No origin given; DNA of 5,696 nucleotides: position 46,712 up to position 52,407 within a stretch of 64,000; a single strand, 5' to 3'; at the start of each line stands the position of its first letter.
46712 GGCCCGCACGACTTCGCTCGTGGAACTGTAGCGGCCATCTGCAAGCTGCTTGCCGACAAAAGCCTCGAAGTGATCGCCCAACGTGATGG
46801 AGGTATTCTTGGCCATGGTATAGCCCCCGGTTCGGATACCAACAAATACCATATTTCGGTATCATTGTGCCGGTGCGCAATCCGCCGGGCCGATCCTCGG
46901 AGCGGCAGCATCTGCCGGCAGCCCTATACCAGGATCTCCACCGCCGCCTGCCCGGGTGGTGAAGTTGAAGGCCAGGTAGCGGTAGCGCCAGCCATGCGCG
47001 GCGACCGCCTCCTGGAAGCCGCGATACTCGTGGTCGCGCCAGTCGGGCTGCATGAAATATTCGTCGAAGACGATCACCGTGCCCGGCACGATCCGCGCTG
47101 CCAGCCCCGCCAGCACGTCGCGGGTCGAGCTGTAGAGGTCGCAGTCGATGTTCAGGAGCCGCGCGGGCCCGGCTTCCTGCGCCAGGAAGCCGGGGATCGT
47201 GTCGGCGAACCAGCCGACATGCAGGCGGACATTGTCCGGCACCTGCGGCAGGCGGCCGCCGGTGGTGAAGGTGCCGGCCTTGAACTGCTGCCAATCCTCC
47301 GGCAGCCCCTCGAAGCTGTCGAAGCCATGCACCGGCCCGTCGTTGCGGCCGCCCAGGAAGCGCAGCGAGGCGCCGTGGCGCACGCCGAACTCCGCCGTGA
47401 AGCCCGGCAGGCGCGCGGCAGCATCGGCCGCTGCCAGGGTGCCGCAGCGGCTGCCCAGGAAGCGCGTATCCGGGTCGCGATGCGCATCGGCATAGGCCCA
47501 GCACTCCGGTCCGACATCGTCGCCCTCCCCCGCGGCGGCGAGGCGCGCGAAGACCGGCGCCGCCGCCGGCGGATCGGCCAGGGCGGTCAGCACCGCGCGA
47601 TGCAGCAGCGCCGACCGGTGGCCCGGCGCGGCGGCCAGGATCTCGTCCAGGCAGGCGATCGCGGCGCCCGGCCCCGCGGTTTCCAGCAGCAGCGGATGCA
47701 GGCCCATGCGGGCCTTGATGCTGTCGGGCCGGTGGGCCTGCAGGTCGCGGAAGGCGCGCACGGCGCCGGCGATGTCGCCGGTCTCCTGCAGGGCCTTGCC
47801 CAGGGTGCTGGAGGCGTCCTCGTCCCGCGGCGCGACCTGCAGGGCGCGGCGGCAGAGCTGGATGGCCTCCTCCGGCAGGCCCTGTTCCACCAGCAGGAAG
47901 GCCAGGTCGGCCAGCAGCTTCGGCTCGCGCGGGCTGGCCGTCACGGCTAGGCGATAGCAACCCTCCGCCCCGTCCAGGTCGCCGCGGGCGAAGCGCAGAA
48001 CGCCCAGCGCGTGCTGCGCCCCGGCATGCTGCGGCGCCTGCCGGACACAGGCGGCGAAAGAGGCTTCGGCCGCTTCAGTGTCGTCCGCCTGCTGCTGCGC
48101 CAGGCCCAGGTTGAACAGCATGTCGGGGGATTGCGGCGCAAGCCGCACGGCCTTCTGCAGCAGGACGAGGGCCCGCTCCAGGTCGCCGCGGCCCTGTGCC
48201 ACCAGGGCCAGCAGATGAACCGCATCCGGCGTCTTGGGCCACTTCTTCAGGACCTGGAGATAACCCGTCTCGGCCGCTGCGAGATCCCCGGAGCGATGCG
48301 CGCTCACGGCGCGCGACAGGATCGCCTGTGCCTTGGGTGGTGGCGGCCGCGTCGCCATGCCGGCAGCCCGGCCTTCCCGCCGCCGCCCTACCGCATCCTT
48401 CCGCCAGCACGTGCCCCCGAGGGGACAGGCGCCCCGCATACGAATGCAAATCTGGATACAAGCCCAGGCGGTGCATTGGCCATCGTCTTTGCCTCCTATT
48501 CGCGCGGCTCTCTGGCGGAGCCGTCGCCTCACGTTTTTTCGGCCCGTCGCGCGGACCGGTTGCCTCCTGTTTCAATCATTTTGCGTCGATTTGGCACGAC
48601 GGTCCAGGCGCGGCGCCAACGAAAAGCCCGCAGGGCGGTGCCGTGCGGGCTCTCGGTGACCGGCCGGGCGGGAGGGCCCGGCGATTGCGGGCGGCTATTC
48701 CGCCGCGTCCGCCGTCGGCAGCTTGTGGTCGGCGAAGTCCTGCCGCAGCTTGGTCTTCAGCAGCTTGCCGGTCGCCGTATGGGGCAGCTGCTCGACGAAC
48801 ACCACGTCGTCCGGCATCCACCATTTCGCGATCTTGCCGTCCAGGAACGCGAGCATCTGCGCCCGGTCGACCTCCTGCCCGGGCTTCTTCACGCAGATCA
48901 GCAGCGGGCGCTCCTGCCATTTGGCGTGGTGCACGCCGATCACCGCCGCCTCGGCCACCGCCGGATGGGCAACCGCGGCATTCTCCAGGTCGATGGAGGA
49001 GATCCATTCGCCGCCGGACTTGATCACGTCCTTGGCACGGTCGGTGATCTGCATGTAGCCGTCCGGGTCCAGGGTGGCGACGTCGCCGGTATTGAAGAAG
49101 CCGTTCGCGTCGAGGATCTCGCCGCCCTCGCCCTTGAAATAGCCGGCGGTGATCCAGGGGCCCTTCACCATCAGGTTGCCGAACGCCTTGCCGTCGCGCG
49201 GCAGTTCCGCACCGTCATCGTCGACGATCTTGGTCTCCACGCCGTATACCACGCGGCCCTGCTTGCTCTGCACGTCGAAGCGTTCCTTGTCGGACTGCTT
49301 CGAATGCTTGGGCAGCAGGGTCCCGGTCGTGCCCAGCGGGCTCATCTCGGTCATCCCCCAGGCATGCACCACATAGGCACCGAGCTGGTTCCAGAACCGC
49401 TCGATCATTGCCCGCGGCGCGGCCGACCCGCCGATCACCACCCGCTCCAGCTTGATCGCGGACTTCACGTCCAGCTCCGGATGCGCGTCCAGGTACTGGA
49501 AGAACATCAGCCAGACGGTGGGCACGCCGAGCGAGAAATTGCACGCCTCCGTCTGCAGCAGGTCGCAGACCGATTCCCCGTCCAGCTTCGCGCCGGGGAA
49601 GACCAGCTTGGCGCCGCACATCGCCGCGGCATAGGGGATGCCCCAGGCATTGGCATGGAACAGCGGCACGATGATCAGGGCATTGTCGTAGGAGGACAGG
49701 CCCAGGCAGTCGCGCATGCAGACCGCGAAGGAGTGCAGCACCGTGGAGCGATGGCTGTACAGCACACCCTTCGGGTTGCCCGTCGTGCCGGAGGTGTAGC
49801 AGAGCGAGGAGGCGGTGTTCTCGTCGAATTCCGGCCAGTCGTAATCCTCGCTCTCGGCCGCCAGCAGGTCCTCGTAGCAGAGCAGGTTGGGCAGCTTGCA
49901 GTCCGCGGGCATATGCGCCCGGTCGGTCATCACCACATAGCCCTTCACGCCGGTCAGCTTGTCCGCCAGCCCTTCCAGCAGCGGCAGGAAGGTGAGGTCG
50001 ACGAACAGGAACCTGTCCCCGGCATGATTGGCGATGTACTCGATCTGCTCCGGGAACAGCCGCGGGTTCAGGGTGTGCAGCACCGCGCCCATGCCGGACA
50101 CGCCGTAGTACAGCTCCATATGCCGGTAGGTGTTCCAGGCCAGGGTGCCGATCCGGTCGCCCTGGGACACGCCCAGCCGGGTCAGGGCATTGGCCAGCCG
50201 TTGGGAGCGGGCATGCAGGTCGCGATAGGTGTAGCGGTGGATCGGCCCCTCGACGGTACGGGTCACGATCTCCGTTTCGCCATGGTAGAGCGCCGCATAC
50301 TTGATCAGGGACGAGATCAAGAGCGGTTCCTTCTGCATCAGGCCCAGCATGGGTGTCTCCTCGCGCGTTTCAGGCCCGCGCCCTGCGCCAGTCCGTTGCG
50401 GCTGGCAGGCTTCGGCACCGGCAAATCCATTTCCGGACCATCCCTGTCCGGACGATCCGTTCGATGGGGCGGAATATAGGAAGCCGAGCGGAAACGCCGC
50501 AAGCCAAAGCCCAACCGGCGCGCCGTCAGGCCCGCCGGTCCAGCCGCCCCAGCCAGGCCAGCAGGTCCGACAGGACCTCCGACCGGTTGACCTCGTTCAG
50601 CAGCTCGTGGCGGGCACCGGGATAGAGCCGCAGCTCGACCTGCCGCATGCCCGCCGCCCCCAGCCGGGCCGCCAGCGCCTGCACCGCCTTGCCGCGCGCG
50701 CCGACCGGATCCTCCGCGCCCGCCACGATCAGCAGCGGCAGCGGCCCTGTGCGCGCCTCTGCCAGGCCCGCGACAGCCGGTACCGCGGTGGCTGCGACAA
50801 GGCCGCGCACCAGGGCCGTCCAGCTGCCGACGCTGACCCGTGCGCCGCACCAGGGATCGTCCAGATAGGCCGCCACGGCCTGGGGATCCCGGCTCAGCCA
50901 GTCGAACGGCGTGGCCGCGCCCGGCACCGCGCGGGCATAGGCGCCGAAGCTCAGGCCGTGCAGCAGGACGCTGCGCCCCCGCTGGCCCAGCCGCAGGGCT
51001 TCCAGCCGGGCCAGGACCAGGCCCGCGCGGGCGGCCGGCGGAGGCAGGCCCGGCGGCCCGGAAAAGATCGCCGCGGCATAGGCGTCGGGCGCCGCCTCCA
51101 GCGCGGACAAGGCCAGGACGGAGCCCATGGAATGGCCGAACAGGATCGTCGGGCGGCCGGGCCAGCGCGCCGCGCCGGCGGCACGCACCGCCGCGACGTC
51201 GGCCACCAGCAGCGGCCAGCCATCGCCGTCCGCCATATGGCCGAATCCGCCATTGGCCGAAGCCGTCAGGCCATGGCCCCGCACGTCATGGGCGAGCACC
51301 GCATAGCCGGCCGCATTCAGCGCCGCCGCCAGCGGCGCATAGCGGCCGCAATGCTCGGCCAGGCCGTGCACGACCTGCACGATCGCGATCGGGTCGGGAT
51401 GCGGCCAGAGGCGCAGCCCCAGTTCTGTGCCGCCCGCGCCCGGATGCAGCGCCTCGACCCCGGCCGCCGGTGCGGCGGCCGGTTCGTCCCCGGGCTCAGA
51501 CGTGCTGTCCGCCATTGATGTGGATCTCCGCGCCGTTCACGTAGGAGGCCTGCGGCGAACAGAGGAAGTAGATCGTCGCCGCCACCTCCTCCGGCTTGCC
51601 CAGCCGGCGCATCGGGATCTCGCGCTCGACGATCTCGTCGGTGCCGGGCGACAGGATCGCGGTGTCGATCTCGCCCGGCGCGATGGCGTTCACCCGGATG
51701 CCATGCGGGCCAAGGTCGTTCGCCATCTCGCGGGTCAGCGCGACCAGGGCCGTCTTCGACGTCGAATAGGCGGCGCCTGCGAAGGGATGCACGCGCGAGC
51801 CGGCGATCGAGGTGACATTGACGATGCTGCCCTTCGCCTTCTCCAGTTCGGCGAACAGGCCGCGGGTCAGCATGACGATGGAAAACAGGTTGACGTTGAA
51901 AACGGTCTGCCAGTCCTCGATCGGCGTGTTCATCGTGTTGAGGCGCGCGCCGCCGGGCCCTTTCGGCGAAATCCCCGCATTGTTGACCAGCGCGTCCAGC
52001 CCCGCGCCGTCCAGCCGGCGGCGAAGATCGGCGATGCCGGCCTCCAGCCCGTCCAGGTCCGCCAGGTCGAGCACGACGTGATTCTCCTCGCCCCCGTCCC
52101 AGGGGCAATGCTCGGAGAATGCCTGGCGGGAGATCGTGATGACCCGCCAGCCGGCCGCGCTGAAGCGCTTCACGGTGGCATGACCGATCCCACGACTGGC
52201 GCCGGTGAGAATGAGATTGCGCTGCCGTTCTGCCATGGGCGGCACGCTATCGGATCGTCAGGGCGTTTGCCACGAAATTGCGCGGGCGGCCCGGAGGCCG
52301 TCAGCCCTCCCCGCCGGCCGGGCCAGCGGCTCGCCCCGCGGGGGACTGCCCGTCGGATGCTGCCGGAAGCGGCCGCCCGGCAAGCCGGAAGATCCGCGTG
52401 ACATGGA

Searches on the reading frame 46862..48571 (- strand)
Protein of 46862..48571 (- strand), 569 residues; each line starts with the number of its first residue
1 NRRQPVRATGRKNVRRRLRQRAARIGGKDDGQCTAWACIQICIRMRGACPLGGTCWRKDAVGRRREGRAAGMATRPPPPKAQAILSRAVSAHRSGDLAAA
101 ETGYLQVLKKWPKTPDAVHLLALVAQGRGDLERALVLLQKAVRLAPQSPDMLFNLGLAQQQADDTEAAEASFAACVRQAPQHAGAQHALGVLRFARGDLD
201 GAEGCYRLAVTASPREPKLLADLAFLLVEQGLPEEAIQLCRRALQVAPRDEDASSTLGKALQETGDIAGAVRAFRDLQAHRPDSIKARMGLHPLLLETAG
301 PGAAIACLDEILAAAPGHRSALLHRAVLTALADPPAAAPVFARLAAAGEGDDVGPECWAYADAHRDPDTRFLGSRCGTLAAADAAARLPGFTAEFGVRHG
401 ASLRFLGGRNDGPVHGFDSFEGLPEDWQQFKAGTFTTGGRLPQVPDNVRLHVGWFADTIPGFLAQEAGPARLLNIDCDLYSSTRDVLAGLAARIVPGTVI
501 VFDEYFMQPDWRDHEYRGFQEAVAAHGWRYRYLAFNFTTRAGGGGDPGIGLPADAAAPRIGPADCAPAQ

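Call 71: search_protein_families(library=pfam, proteins=[window:46862-48571:-], max_evalue=0.0001)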
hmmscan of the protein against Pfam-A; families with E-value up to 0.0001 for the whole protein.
window:46862-48571:- (569 aa): 21 families
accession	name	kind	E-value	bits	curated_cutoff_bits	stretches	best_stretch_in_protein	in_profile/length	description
PF14559.12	TPR_19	-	1e-20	74.2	25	3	227-286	1-60/68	Tetratricopeptide repeat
PF07719.23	TPR_2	-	5e-20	70.4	27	0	218-250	2-34/34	Tetratricopeptide repeat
PF13428.12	TPR_14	-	1.3e-19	69.1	23.5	0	217-253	1-37/44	Tetratricopeptide repeat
PF13432.12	TPR_16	-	1e-17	64.7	32.7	2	154-217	2-65/65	Tetratricopeptide repeat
PF13414.12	TPR_11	-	1.1e-15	57.4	26.8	1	128-161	7-40/42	TPR repeat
PF00515.34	TPR_1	-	2.7e-15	55.9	27.8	0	218-249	2-33/34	Tetratricopeptide repeat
PF13431.12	TPR_17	-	1.3e-14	53.6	24.4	0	137-169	1-33/34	Tetratricopeptide repeat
PF13181.12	TPR_8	-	4.7e-14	51.7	25.7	0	150-182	2-34/34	Tetratricopeptide repeat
PF13174.12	TPR_6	-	6e-14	52.1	26.3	0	151-181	2-32/33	Tetratricopeptide repeat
PF05711.17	TylF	-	5e-12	46.1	23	1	446-512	173-236/264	Macrocin-O-methyltransferase (TylF)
PF13371.12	TPR_9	-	5.4e-12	46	35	1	124-185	4-65/73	Tetratricopeptide repeat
PF13578.12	Methyltransf_24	-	7.2e-11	43.4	26.3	1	394-505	2-105/105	Methyltransferase domain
PF13424.12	TPR_12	-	3.9e-10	40.2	30.1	0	119-177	7-73/77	Tetratricopeptide repeat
PF23914.1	TPR_CcmH_CycH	-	1.2e-08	35.4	42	0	179-281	46-151/158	Cytochrome c-type biogenesis protein H TPR domain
PF24575.1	TPR_Slam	-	3.2e-07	31.2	35.2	0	259-297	55-93/104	Surface lipoprotein assembly modifier, N-terminal TPR repeats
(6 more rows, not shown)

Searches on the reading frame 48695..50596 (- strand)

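Call 71: search_protein_families(library=pfam, proteins=[window:48695-50596:-], max_evalue=0.0001)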
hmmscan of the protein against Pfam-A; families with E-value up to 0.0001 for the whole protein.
window:48695-50596:- (633 aa): 2 families
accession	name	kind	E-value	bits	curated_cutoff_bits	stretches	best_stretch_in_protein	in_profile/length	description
PF00501.34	AMP-binding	-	3.5e-76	256.9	29.9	1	113-487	16-384/384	AMP-binding enzyme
PF13193.12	AMP-binding_C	-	5e-19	69.4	24.5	1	537-611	2-76/76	AMP-binding enzyme C-terminal domain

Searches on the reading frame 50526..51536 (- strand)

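Call 71: search_protein_families(library=pfam, proteins=[window:50526-51536:-], max_evalue=0.0001)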
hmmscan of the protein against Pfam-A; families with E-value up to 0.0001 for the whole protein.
window:50526-51536:- (336 aa): 4 families
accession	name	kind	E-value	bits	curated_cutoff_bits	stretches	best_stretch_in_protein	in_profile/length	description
PF12146.15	Hydrolase_4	-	4.7e-49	167.3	27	1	48-316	2-238/239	Serine aminopeptidase, S33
PF12697.13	Abhydrolase_6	-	2.1e-14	55.2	26.3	1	56-315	4-208/217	Alpha/beta hydrolase family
PF00561.26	Abhydrolase_1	-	2.5e-11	44.1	25.8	1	55-171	5-109/245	alpha/beta hydrolase fold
PF00326.27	Peptidase_S9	-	6.6e-07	29.5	22.6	0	266-331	145-208/213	Prolyl oligopeptidase family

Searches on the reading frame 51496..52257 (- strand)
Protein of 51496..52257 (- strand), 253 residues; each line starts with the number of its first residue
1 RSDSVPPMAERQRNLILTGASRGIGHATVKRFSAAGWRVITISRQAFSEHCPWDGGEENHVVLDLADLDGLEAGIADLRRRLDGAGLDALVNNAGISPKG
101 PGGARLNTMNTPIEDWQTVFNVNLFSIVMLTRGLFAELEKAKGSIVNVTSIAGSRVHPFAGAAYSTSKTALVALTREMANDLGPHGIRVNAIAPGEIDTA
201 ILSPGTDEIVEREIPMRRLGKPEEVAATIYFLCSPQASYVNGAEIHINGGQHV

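Call 72: search_protein_families(library=pfam, proteins=[window:51496-52257:-], max_evalue=0.0001)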
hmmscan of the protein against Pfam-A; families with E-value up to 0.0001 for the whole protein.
window:51496-52257:- (253 aa): 2 families
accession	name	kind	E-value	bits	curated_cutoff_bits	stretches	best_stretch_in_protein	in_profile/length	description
PF13561.12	adh_short_C2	-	3.5e-54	184.3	27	1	19-252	1-236/236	Enoyl-(Acyl carrier protein) reductase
PF00106.31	adh_short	-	5.8e-44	150.3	26.6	1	15-203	3-188/195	short chain dehydrogenase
